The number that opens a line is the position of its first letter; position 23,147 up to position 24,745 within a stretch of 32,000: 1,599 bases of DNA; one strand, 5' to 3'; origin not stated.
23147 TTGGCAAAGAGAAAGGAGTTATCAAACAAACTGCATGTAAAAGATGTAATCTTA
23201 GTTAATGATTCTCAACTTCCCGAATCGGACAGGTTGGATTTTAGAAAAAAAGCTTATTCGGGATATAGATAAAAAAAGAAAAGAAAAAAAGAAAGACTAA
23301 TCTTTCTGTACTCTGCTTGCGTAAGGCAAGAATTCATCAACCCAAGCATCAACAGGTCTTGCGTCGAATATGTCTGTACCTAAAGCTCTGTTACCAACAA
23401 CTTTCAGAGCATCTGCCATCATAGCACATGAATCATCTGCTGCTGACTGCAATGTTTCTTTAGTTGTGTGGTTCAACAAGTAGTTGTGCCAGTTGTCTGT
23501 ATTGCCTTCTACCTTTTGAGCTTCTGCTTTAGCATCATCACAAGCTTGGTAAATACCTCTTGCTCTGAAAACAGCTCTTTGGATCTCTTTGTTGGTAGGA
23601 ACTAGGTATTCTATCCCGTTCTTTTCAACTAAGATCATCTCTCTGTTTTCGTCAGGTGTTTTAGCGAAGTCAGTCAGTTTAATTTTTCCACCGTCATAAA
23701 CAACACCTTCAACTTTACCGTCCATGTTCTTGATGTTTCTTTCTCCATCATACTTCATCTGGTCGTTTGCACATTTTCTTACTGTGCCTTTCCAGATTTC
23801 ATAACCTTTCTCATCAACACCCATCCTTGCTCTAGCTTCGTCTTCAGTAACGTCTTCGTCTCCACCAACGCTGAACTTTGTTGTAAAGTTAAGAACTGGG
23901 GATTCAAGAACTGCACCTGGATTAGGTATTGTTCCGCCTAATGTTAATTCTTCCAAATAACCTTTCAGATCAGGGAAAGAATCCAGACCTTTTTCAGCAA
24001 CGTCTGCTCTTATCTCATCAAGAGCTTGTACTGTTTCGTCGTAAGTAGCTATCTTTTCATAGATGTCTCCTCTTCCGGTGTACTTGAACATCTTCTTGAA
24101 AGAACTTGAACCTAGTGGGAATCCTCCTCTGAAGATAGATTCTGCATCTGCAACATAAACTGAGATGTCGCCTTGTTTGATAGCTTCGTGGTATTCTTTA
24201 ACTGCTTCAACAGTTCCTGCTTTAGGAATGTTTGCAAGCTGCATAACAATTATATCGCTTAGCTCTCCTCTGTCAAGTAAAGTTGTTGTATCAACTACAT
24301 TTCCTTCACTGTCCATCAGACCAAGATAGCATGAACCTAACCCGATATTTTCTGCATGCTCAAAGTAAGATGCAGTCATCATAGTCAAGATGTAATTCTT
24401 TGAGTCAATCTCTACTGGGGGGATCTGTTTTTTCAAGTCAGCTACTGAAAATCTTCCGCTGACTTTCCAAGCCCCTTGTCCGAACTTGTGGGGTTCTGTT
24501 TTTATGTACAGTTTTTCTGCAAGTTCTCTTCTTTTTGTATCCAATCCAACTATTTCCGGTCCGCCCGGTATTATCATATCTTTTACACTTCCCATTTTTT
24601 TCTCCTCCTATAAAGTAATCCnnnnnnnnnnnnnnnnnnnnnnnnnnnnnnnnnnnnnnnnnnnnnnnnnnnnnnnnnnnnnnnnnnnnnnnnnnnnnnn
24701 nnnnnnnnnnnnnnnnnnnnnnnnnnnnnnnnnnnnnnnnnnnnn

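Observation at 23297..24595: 432-aa unknown protein at the end of a purine operon that lacks PurC and the AICAR-to-IMP enzymes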

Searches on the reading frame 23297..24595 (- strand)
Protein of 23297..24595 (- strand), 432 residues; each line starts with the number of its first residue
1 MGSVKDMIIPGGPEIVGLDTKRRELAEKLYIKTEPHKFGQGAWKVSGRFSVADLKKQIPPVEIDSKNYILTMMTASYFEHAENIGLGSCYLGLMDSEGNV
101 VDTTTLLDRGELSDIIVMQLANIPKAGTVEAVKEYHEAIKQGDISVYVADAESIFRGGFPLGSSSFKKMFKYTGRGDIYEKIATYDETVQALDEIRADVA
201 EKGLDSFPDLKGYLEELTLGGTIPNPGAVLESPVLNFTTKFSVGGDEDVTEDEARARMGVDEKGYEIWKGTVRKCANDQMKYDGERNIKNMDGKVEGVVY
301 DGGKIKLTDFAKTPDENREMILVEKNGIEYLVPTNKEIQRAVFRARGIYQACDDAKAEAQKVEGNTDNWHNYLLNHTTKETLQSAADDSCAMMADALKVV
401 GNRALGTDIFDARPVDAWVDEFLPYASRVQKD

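Call 3: search_protein_families(library=pfam, proteins=[window:23297-24595:-], max_evalue=1)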
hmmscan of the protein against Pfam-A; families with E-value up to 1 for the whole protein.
window:23297-24595:- (432 aa): 2 families
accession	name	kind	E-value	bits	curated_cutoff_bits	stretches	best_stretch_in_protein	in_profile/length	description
PF01259.24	SAICAR_synt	-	9.9e-07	29.2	20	1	227-318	105-195/233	SAICAR synthetase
PF21154.2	RPN7_PSMD6_C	-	0.18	11.8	26.9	1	135-144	2-11/23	26S proteasome regulatory subunit RPN7/PSMD6 C-terminal helix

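Call 4: search_protein_families(library=ncbifam, proteins=[window:23297-24595:-], max_evalue=1)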
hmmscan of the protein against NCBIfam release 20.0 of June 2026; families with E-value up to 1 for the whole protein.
window:23297-24595:- (432 aa): 5 families
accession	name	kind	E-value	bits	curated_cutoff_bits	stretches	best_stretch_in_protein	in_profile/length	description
NF010566.0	PRK13959.1-4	equivalog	1.7e-16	60.4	546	2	224-420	155-334/339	phosphoribosylaminoimidazolesuccinocarboxamide synthase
TIGR00081.1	purC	equivalog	2.8e-10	40.1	189.9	1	227-318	120-212/279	phosphoribosylaminoimidazolesuccinocarboxamide synthase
NF010564.0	PRK13959.1-1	subfamily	1.8e-09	37.2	459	2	223-360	127-262/294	phosphoribosylaminoimidazolesuccinocarboxamide synthase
NF009251.0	PRK12607.1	equivalog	0.0012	17.7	371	1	229-320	135-227/315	phosphoribosylaminoimidazolesuccinocarboxamide synthase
NF010568.0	PRK13961.1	equivalog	0.017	14.4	251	1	228-318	144-233/297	phosphoribosylaminoimidazolesuccinocarboxamide synthase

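Call 8: search_solved_structures(query=window:23297-24595:-, max_evalue=1, show_alignments=3)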
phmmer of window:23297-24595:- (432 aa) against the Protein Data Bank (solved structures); distinct sequences matched with E-value up to 1: 0.

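Call 9: find_homologous_proteins(query=window:23297-24595:-, max_evalue=0.001)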
Query window:23297-24595:- (432 aa): 91 proteins with E <= 0.001 among 5929 candidates.
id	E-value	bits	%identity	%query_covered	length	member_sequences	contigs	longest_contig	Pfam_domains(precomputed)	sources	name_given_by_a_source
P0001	2.2e-289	977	100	100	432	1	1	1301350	PF01259.25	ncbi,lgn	-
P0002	3.1e-163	562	60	100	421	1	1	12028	PF01259.25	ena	-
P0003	1.3e-154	533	56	99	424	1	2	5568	PF01259.25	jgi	-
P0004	8.3e-148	511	57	100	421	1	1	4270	PF01259.25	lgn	-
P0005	2.4e-142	493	55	100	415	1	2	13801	-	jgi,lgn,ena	-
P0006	3.4e-142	492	54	100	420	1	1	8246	PF01259.25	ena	-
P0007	4.1e-135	469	53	100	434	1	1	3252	-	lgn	-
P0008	6.9e-131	455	51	100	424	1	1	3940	PF01259.25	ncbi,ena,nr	ncbi:MAG TPA: phosphoribosylaminoimidazolesuccinocarboxamide synthase [Candidatus Nanoarchaeia archa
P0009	7.6e-129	448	52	100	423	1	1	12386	-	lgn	-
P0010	6.6e-128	445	51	100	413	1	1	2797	PF01259.25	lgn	-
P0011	8.7e-128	445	52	100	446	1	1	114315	-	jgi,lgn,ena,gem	-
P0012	2.2e-126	440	53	100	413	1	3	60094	-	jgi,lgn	jgi:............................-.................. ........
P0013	7.8e-125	435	52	100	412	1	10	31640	-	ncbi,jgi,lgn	-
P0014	7.9e-124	432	51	100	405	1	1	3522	-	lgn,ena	-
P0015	3.0e-123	430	50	100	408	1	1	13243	PF01259.25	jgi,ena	-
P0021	7.7e-115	402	47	100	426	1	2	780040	PF01259.25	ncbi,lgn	-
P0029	8.1e-108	379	44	100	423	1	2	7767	PF01259.25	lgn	-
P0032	1.9e-105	371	46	100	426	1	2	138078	-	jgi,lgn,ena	-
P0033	8.6e-105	369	44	100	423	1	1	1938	PF01259.25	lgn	-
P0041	2.6e-100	354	51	78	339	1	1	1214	PF01259.25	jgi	jgi:hypothetical protein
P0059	5.9e-97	343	44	99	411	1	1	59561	-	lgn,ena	-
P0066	1.2e-95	339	43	100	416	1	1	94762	PF01259.25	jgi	jgi:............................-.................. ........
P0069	2.6e-95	338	43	99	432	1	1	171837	PF01259.25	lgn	-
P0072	7.0e-95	337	44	99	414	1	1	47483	-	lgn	-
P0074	5.9e-94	334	43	100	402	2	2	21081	PF01259.25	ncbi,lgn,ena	-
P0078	2.3e-92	328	43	100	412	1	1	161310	-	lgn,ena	-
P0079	3.4e-92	328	42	100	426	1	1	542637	-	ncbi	ncbi:MAG: hypothetical protein V1837_04305 [Candidatus Woesearchaeota archaeon]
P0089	6.5e-74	268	39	100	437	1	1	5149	PF01259.25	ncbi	-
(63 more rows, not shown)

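Call 12: search_solved_structures(query=A1, max_evalue=1, show_alignments=3)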
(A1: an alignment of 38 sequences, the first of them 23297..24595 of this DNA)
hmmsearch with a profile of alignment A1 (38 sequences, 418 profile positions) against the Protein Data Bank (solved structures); distinct sequences matched with E-value up to 1: 1.
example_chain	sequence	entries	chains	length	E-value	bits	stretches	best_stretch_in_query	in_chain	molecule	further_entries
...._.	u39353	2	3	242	0.85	11.6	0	214-290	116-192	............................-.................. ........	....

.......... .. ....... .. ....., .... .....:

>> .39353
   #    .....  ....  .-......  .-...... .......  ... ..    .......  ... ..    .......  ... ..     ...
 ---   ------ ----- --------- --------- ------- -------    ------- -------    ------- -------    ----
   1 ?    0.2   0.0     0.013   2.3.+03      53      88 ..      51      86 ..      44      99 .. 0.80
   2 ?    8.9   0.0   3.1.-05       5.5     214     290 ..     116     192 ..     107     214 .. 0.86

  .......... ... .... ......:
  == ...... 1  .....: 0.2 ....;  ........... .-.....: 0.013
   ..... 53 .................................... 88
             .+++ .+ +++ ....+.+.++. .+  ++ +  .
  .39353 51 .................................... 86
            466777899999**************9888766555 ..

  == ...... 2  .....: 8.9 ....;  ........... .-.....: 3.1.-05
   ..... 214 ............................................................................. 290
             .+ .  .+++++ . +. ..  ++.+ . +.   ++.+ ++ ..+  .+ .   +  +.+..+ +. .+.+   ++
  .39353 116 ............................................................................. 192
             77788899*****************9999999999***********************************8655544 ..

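Call 14: find_encoding_contigs(protein=P0001, flank=10000, max_places=3)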
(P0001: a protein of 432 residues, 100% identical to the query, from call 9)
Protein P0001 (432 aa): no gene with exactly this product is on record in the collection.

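Call 15: find_encoding_contigs(protein=P0021, flank=10000, max_places=2)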
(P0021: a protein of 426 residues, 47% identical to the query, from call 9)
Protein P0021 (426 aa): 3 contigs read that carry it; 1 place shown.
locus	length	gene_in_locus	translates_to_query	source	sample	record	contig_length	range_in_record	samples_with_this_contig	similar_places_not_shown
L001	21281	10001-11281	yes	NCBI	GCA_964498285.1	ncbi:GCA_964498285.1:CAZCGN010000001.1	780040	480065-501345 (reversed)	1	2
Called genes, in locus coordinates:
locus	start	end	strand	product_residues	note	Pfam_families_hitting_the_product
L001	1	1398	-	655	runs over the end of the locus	PF00932:LTD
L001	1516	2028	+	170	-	-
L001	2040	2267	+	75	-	-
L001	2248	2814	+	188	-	-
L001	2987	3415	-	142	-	-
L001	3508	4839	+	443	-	PF00753:Lactamase_B, PF22505:RNase_J_b_CASP, PF07521:RMMBL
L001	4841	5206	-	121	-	-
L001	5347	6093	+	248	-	PF00705:PCNA_N, PF02747:PCNA_C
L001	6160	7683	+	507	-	PF00206:Lyase_1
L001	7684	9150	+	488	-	PF00586:AIRS (faint)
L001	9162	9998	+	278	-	PF00551:Formyl_trans_N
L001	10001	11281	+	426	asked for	PF01259:SAICAR_synt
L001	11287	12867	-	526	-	PF19276:HD_assoc_2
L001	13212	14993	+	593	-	PF01935:DUF87, PF05872:HerA_C (faint)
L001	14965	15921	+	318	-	PF13462:Thioredoxin_4, PF13098:Thioredoxin_2 (weak), PF01323:DSBA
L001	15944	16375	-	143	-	PF00583:Acetyltransf_1, PF13673:Acetyltransf_10, PF13508:Acetyltransf_7, PF08445:FR47 (weak)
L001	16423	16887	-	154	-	PF13473:Cupredoxin_1, PF00116:COX2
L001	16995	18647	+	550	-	PF06418:CTP_synth_N, PF00117:GATase, PF07722:Peptidase_C26 (weak)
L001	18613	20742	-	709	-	PF13522:GATase_6, PF13537:GATase_7, PF00733:Asn_synthase, PF03054:tRNA_Me_trans (faint), PF24167:DUF7411 (faint), PF00733:Asn_synthase, PF01902:Diphthami_syn_2_N, PF28410:Diphthami_syn_2_C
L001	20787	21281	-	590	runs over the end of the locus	PF00664:ABC_membrane, PF00005:ABC_tran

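Call 16: find_encoding_contigs(protein=P0079, flank=10000, max_places=2)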
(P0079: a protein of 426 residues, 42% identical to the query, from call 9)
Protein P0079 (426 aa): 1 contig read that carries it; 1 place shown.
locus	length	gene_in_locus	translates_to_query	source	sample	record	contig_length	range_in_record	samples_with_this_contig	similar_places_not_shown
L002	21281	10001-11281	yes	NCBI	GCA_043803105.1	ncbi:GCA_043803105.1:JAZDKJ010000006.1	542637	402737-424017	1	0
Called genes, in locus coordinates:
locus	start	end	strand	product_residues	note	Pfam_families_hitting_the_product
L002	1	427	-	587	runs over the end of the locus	PF00009:GTP_EFTU, PF01926:MMR_HSR1 (weak), PF03029:ATP_bind_1 (faint), PF03144:GTP_EFTU_D2, PF11987:IF-2, PF14578:GTP_EFTU_D4, PF03144:GTP_EFTU_D2 (weak)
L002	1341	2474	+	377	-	PF00579:tRNA-synt_1b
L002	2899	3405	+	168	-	-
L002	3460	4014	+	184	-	-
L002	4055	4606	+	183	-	-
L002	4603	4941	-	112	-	-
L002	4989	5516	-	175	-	PF01230:HIT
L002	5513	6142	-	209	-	PF11969:DcpS_C, PF01230:HIT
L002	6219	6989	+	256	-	PF05833:NFACT_N (weak), PF05670:NFACT-R_1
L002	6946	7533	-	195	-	PF05148:Methyltransf_8 (faint), PF08241:Methyltransf_11, PF13649:Methyltransf_25 (weak)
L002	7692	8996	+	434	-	PF02844:GARS_N, PF01071:GARS_A, PF02843:GARS_C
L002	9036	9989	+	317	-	PF00731:AIRC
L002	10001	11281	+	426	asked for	-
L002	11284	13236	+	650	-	PF00206:Lyase_1, PF10397:ADSL_C (weak)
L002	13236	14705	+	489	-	PF00478:IMPDH, PF03060:NMO (faint), PF00571:CBS (weak), PF01070:FMN_dh (weak)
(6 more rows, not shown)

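Call 20: find_encoding_contigs(protein=P0011, flank=10000, max_places=1)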
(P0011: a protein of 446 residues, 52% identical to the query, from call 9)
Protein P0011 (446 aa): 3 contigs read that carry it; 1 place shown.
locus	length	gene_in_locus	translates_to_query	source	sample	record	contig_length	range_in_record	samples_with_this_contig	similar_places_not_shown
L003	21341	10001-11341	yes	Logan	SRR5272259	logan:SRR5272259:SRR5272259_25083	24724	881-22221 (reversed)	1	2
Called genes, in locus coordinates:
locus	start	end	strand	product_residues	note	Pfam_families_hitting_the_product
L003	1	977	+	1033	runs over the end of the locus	PF18072:FGAR-AT_linker (weak), PF00586:AIRS (weak), PF02769:AIRS_C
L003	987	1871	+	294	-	PF13507:GATase_5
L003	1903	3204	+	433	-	PF02844:GARS_N, PF01071:GARS_A, PF02843:GARS_C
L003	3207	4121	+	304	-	PF00551:Formyl_trans_N (weak)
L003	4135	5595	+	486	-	PF00586:AIRS (faint)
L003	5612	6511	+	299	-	PF00731:AIRC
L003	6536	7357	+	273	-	PF02142:MGS (faint), PF01808:AICARFT_IMPCHas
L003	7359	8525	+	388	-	PF01808:AICARFT_IMPCHas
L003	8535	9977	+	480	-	PF00206:Lyase_1, PF10397:ADSL_C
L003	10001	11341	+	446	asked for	-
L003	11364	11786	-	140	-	-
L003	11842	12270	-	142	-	-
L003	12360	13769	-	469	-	PF02934:GatB_N, PF02637:GatB_Yqey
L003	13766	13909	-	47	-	PF08271:Zn_Ribbon_TF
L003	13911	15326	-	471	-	PF01425:Amidase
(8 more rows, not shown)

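Call 21: find_encoding_contigs(protein=P0002, flank=10000, max_places=1)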
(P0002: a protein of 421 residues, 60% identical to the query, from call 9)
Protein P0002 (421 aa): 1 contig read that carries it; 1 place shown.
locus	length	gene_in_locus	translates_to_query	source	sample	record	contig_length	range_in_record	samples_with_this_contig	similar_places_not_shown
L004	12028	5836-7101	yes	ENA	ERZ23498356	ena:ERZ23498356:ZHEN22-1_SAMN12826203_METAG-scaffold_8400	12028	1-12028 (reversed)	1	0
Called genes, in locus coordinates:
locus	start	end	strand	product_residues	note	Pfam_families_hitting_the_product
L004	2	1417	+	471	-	?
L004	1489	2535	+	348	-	-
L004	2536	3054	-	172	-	PF27325:MJ0538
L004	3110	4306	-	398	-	PF00932:LTD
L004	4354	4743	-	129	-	PF01870:Hjc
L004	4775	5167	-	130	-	PF07681:DoxX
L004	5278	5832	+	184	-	PF00731:AIRC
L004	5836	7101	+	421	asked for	PF01259:SAICAR_synt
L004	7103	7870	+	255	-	PF07826:IMP_cyclohyd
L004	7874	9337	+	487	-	-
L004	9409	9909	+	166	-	PF01202:SKI, PF13189:Cytidylate_kin2 (faint), PF13207:AAA_17 (weak)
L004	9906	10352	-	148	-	-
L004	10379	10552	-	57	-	-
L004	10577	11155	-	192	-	PF01966:HD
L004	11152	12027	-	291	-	?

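Call 22: find_encoding_contigs(protein=P0012, flank=10000, max_places=1)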
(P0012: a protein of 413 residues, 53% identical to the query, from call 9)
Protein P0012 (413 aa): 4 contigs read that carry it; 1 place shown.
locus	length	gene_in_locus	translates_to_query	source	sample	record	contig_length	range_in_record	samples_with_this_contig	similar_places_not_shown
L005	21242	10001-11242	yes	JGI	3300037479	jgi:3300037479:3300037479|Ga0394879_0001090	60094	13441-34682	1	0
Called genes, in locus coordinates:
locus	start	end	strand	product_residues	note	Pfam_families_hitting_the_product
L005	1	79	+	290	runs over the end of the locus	PF01210:NAD_Gly3P_dh_N, PF07479:NAD_Gly3P_dh_C, PF20618:GPD_NAD_C_bact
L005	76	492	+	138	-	PF05014:Nuc_deoxyrib_tr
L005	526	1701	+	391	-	PF08545:ACP_syn_III, PF08541:ACP_syn_III_C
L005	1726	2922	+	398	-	PF07690:MFS_1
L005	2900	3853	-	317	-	PF01636:APH, PF06293:Kdo (faint)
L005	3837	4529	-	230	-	PF00702:Hydrolase, PF13419:HAD_2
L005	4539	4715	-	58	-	-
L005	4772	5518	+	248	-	PF01978:TrmB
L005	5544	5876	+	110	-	PF07883:Cupin_2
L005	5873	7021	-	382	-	PF00465:Fe-ADH (weak), PF13685:Fe-ADH_2, PF01761:DHQ_synthase, PF24621:DHQS_C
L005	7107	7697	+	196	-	PF02777:Sod_Fe_C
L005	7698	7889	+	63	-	PF09360:zf-CDGSH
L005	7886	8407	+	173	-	PF01931:NTPase_I-T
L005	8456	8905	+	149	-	PF03168:LEA_2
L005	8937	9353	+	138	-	PF00293:NUDIX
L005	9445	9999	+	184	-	PF00731:AIRC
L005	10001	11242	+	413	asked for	-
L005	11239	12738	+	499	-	PF00478:IMPDH, PF00571:CBS (faint)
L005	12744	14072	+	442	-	PF00709:Adenylsucc_synt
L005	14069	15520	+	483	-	PF00206:Lyase_1, PF10397:ADSL_C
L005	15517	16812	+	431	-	PF02844:GARS_N, PF01071:GARS_A, PF02843:GARS_C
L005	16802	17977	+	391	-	-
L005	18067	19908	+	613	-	PF00117:GATase, PF07722:Peptidase_C26, PF02540:NAD_synthase, PF00958:GMP_synt_C (faint)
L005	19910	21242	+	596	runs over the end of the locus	PF02142:MGS, PF01808:AICARFT_IMPCHas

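Call 23: predict_structure(alignment_id=A1)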
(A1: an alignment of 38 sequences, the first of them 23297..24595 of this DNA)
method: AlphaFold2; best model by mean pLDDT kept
length: 432 residues; sequences in the alignment: 38
mean_pLDDT: 95.8   pTM: 0.93
mean pLDDT of the five models: 95.8, 95.3, 94.8, 94.8, 94.4
residues with pLDDT >= 90: 408; 70-90: 21; 50-70: 2; < 50: 1
segments of 3 or more residues with pLDDT < 50: none
pLDDT, mean of each block of 10 residues (from residue 1): 86 95 98 98 96 87 96 98 97 98 98 98 95 97 97 96 95 95 96 98 98 95 96 95 90 96 95 97 98 97 93 96 97 96 95 96 94 97 96 97 97 97 97 71
secondary structure, 60 per line:
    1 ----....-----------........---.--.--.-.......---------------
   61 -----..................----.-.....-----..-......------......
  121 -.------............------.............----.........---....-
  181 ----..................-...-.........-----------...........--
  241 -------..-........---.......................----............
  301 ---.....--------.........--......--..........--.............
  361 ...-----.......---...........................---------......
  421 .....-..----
elements in order: E5-8 H20-27 E39-45 H66-83 E90-94 H103-108 E115-120 H129-140 E147-159 H164-172 H176-179 H185-202 H208-216 E228-238 H251-258 H262-284 E289-300 E304-308 E317-325 E328-333 H336-345 H348-363 H369-375 H379-405 H415-425

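Call 25: fold_search(model_id=the predicted structure, library=pdb)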
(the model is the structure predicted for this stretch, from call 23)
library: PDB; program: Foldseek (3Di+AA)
matches with E <= 10: 106; with E <= 0.001: 37
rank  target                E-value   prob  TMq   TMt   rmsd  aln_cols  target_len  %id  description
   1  6yvq                  1.6e-09  1.00  0.45  0.64   9.0       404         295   12  Crystal structure of SAICAR Synthetase (PurC) from Mycobacterium abscessus in apo form (released 2021-05-12)
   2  3r9r                  2.5e-09  1.00  0.44  0.63   9.1       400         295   12  Structure of a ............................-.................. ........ from Mycobacterium abscessus ATCC 19977 / DSM 44 (released 2011-04-20)
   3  1obd                  2.8e-09  1.00  0.42  0.59  11.2       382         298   14  SAICAR-synthase complexed with ATP (released 2003-03-06)
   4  2cnu                  3.7e-09  1.00  0.42  0.58  11.2       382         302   14  Atomic resolution structure of SAICAR-synthase from Saccharomyces cerevisiae complexed with aspartic acid (released 2006-06-07)
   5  2cnq                  5.1e-09  1.00  0.40  0.56  10.4       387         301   14  Atomic resolution structure of SAICAR-synthase from Saccharomyces cerevisiae complexed with ADP, AICAR, succinate (released 2006-06-08)
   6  6yx3                  6.9e-09  1.00  0.45  0.63   9.1       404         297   12  Crystal structure of SAICAR Synthetase (PurC) from Mycobacterium abscessus in complex with ATP (released 2021-05-12)
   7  6yya                  9.5e-09  1.00  0.45  0.63   8.5       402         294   12  Crystal structure of SAICAR Synthetase (PurC) from Mycobacterium abscessus in complex with inhibitor (released 2021-05-12)
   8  2cnv                  1.1e-08  1.00  0.41  0.57  10.8       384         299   14  SAICAR-synthase from Saccharomyces cerevisiae complexed SAICAR (released 2006-06-08)
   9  6yyb                  1.3e-08  1.00  0.45  0.63   8.6       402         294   12  Crystal structure of SAICAR Synthetase (PurC) from Mycobacterium abscessus in complex with inhibitor (released 2021-05-12)
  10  4o7l                  1.7e-08  1.00  0.41  0.73  10.4       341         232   12  SAICAR synthetase (Type-2) in complex with ADP (released 2014-12-31)
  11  1obg                  1.9e-08  1.00  0.42  0.57  10.9       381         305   14  SAICAR-synthase complexed with ATP (released 2003-03-06)
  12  4o7r                  2.7e-08  1.00  0.41  0.75  10.7       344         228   12  SAICAR synthetase (Type-2) in complex with UMP/UDP (released 2014-12-31)
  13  4o7z                  3.1e-08  1.00  0.42  0.76  11.2       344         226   12  SAICAR synthetase (Type-2) in complex with GMP (released 2014-12-31)
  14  4o7n                  3.6e-08  1.00  0.42  0.74  10.3       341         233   12  SAICAR synthetase (Type-2) in complex with ADP (released 2014-12-31)
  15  4o82_B                5.2e-08  1.00  0.42  0.76   6.3       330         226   12  SAICAR synthetase (Type-1) in complex with ADP AND AMP in both chains (released 2014-12-31)
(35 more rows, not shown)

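Call 38: search_protein_families(library=pfam, proteins=[L004:7874-9337:+, L004:7103-7870:+, L001:7684-9150:+, L005:16802-17977:+, L004:5278-5832:+], max_evalue=0.01)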
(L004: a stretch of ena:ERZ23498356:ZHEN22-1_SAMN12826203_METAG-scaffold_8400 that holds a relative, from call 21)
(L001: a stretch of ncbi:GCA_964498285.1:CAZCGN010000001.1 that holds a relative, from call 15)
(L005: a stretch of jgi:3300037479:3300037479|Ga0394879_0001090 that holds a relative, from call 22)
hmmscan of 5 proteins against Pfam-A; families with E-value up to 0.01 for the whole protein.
L004:7874-9337:+ (487 aa): 1 family
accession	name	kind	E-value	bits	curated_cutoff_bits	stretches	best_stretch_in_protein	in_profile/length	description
PF00586.29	AIRS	-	0.0037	18.1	24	0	95-155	54-111/112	AIR synthase related protein, N-terminal domain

L004:7103-7870:+ (255 aa): 1 family
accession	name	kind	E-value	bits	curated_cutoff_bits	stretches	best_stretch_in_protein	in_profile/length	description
PF07826.16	IMP_cyclohyd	-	1.8e-26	93.4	28.1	2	13-109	1-88/192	IMP cyclohydrolase-like protein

L001:7684-9150:+ (488 aa): 1 family
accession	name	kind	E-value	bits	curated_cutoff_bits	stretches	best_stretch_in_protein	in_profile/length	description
PF00586.29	AIRS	-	1.5e-05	25.8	24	0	66-133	31-97/112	AIR synthase related protein, N-terminal domain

L005:16802-17977:+ (391 aa): 1 family
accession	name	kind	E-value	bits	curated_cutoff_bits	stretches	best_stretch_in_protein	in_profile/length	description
PF00731.26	AIRC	-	0.0001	22.3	30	0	142-194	77-129/148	AIR carboxylase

L004:5278-5832:+ (184 aa): 1 family
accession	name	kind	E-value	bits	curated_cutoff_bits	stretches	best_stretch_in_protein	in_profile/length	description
PF00731.26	AIRC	-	1.6e-11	44.4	30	1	38-160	13-142/148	AIR carboxylase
